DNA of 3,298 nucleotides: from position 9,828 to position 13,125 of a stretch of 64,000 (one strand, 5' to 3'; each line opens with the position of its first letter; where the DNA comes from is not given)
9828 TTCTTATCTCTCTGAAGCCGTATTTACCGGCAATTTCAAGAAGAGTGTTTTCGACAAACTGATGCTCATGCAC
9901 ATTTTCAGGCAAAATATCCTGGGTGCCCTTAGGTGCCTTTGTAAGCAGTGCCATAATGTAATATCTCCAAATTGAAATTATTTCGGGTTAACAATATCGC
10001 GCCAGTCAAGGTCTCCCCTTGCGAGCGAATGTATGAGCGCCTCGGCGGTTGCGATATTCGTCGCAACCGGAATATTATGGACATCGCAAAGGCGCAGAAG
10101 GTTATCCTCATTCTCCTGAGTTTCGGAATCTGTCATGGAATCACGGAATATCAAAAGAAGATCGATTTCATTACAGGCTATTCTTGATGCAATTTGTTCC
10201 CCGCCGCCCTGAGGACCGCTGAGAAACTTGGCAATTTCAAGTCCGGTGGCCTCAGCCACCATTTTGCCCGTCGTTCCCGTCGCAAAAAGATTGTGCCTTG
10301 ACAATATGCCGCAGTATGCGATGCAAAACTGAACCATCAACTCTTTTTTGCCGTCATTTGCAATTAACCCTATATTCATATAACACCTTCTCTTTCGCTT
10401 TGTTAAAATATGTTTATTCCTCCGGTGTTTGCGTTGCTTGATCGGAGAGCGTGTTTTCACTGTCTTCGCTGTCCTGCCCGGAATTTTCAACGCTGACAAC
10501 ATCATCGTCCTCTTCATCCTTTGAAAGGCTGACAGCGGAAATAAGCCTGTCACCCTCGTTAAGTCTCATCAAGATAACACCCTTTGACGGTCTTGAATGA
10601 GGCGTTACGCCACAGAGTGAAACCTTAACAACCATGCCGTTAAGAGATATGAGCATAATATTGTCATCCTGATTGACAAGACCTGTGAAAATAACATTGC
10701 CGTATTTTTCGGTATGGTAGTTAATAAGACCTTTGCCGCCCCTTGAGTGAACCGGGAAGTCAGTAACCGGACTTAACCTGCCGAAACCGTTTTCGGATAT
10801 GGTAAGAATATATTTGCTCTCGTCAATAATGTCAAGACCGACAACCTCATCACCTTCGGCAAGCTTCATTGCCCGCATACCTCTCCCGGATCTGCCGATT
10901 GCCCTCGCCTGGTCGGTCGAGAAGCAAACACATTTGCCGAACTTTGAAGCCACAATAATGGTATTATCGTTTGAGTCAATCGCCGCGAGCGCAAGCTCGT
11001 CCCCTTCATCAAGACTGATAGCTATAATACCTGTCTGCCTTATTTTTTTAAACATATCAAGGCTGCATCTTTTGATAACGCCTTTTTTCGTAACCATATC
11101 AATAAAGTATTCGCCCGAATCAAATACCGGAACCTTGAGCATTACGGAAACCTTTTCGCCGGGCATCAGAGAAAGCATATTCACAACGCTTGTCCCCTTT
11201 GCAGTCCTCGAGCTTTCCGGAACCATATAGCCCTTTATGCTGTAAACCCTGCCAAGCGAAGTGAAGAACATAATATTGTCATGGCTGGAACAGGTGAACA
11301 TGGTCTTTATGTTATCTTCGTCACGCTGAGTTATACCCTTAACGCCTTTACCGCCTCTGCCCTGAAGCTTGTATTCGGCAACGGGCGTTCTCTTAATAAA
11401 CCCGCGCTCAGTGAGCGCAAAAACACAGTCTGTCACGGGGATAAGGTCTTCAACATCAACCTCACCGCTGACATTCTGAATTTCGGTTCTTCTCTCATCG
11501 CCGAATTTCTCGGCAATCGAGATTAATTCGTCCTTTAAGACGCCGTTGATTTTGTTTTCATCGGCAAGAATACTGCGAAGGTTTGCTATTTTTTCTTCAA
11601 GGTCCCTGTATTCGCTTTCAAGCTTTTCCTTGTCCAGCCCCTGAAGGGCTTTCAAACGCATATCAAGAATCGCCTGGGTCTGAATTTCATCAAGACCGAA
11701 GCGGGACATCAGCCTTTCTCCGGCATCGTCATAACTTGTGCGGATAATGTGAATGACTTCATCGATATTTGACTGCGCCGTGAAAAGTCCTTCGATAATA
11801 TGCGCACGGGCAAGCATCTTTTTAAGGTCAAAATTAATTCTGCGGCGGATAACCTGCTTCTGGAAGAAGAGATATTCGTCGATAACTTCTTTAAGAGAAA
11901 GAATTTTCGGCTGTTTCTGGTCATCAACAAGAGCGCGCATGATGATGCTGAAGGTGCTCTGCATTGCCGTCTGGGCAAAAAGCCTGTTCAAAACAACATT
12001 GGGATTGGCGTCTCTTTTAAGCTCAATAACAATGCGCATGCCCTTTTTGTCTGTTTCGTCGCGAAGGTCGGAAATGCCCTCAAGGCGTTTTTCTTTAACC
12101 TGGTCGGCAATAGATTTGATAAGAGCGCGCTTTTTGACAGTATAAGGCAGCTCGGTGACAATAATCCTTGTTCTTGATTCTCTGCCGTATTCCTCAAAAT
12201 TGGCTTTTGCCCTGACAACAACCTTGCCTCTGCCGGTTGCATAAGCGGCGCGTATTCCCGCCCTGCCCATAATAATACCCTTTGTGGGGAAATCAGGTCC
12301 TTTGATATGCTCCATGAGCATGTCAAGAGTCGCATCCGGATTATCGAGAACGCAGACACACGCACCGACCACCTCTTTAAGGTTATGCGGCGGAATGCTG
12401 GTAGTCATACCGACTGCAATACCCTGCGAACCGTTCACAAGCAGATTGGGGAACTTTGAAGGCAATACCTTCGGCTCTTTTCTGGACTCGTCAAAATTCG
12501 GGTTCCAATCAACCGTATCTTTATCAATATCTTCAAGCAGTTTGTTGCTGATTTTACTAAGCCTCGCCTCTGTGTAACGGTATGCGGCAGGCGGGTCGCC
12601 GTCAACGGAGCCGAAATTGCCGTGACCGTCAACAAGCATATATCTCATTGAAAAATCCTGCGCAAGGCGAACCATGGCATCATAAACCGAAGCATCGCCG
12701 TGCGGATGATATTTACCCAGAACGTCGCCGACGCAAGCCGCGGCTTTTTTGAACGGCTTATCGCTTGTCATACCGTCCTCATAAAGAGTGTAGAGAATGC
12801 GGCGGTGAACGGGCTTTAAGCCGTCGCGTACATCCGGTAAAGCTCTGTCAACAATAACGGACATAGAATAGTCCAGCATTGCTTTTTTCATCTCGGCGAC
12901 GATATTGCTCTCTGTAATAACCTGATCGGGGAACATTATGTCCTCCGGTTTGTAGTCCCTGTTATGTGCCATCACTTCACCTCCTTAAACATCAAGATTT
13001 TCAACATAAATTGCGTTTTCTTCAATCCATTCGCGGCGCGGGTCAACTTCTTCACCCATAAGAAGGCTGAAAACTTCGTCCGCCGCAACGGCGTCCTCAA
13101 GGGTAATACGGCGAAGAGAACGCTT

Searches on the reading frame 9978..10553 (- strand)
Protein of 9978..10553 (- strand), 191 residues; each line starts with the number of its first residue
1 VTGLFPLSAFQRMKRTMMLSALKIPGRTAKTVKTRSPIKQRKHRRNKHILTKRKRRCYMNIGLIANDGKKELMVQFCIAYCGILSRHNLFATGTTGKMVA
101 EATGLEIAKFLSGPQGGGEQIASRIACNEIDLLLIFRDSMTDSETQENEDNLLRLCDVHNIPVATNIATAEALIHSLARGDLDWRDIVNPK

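Call 27: search_protein_families(library=pfam, proteins=[window:9978-10553:-], max_evalue=0.0001)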
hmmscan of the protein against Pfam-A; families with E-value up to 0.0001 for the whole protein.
window:9978-10553:- (191 aa): 1 family
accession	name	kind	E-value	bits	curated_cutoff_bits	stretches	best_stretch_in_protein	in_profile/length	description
PF02142.27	MGS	-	1.1e-09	38.7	24.1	1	87-165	14-94/94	MGS-like domain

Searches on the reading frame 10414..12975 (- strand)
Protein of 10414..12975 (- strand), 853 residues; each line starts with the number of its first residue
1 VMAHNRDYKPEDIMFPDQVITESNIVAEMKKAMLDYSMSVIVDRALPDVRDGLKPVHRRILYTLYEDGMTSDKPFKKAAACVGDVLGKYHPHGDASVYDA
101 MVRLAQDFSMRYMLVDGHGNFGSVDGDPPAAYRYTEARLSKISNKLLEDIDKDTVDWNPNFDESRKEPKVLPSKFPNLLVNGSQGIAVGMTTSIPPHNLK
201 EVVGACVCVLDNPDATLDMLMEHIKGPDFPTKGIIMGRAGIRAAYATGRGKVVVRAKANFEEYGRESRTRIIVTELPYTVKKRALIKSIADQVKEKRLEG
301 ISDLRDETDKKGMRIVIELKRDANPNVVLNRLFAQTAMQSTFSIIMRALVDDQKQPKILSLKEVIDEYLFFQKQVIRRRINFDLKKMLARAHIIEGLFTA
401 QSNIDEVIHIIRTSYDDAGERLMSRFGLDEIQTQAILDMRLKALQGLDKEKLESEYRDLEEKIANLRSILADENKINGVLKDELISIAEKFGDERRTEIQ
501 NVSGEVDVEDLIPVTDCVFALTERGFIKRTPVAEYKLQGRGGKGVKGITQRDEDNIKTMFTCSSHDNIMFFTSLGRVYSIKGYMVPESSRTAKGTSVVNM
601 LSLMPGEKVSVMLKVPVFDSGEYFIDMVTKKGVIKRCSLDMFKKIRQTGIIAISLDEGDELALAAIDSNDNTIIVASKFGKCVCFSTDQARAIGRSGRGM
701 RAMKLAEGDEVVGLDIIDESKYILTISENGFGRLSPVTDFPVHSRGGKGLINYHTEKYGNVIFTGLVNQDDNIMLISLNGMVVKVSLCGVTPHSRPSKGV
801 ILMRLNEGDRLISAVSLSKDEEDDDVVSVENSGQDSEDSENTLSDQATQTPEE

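Call 27: search_protein_families(library=pfam, proteins=[window:10414-12975:-], max_evalue=0.0001)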
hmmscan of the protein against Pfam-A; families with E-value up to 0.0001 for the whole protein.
window:10414-12975:- (853 aa): 2 families
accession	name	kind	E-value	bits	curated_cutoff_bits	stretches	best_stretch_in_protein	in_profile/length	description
PF00521.26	DNA_topoisoIV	-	1.1e-162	542.2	31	1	44-484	1-431/432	DNA gyrase/topoisomerase IV, subunit A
PF03989.18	DNA_gyraseA_C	-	1.3e-57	191.4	27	6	518-563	3-48/48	DNA gyrase C-terminal domain, beta-propeller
